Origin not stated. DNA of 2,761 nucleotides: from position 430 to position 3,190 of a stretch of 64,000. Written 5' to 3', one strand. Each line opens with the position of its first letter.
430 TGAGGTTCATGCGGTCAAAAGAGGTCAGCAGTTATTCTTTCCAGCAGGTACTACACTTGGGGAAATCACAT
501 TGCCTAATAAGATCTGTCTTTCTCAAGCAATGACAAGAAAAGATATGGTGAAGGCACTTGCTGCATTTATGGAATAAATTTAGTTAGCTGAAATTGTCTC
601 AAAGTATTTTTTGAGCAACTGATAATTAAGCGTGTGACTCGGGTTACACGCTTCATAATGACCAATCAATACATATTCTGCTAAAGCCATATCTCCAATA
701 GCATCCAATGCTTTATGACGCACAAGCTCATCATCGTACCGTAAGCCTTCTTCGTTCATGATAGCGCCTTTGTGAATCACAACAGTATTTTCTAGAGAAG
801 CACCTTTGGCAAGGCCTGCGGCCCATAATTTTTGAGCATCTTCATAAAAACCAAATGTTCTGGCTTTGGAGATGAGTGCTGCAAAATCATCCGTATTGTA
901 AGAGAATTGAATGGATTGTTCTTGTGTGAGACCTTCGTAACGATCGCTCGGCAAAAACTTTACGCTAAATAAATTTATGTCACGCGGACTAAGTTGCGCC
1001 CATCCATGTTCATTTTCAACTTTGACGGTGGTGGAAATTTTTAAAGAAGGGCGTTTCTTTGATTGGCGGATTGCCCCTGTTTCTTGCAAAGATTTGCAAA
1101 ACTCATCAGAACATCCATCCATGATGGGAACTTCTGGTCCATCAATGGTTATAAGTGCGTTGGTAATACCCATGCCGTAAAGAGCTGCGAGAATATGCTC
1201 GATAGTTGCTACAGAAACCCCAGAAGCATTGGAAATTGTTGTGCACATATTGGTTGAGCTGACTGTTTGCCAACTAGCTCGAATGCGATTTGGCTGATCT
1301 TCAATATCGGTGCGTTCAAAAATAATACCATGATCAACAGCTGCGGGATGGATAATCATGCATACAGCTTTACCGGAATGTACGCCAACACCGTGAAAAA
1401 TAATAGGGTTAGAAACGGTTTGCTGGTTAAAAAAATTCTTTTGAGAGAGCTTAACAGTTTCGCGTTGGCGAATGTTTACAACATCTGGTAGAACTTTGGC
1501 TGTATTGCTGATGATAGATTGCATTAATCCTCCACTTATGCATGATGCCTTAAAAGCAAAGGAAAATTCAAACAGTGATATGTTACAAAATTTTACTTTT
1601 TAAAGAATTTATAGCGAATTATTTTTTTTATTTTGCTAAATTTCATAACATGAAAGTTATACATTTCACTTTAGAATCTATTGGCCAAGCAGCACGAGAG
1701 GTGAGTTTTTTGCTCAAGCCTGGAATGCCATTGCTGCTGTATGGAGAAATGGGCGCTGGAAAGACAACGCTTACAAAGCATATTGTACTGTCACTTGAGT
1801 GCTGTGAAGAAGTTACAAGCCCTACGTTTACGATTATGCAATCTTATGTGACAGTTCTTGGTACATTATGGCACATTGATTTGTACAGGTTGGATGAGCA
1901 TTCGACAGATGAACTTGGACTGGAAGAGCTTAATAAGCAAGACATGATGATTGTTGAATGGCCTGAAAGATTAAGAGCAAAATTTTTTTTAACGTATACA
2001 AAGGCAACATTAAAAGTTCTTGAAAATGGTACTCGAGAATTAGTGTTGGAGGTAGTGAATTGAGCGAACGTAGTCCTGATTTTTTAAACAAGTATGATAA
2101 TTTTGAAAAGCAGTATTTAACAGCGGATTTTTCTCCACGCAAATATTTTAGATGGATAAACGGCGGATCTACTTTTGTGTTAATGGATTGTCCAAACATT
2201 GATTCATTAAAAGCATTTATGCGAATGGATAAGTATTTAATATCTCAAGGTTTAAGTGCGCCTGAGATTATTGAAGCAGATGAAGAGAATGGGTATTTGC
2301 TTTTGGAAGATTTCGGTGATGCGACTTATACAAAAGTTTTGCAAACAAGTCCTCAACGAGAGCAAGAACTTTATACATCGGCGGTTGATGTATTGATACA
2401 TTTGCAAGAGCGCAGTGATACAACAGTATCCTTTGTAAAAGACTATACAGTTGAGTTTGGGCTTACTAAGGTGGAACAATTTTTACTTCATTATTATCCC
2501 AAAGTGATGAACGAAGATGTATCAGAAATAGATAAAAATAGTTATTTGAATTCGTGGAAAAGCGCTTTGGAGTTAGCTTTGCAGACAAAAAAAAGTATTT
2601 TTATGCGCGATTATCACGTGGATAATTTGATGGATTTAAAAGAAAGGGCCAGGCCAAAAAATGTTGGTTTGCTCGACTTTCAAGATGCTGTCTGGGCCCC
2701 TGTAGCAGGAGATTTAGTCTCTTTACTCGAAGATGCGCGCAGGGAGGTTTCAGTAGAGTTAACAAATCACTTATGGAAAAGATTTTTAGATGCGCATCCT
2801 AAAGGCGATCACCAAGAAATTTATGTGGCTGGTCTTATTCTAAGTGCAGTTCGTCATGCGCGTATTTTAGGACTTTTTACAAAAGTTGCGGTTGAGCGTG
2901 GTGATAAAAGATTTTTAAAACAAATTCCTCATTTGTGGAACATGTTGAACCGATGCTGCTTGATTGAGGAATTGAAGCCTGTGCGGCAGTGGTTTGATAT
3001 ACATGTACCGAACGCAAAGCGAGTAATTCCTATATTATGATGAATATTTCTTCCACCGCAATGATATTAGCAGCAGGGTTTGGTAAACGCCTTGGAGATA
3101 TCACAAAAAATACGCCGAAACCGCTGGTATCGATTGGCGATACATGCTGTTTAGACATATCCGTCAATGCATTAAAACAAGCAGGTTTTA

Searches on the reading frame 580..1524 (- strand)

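Call 66: search_protein_families(library=pfam, proteins=[window:580-1524:-], max_evalue=0.00001)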
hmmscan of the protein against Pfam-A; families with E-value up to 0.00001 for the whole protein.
window:580-1524:- (314 aa): 1 family
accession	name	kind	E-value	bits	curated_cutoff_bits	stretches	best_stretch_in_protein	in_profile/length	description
PF03331.19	LpxC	-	1.7e-90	303.6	27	1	34-307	1-266/268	UDP-3-O-acyl N-acetylglycosamine deacetylase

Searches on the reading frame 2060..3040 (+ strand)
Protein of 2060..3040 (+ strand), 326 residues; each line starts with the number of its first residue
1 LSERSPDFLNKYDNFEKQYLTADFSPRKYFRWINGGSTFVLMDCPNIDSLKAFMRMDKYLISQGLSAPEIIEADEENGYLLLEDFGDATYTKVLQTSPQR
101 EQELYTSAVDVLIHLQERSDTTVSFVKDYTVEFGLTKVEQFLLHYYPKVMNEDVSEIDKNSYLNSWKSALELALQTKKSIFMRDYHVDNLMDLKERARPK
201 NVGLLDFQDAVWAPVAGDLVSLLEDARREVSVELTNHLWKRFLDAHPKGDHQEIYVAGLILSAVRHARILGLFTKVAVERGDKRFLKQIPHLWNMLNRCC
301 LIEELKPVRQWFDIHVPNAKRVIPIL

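Call 66: search_protein_families(library=pfam, proteins=[window:2060-3040:+], max_evalue=0.00001)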
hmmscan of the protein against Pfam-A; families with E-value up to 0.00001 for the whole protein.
window:2060-3040:+ (326 aa): 1 family
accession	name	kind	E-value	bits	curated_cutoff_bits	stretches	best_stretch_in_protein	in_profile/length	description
PF01636.29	APH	-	4.1e-19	69.7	23.2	1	20-245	5-232/239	Phosphotransferase enzyme family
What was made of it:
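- An APH-family phosphotransferase lies at window 2060-3040 (call 66).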
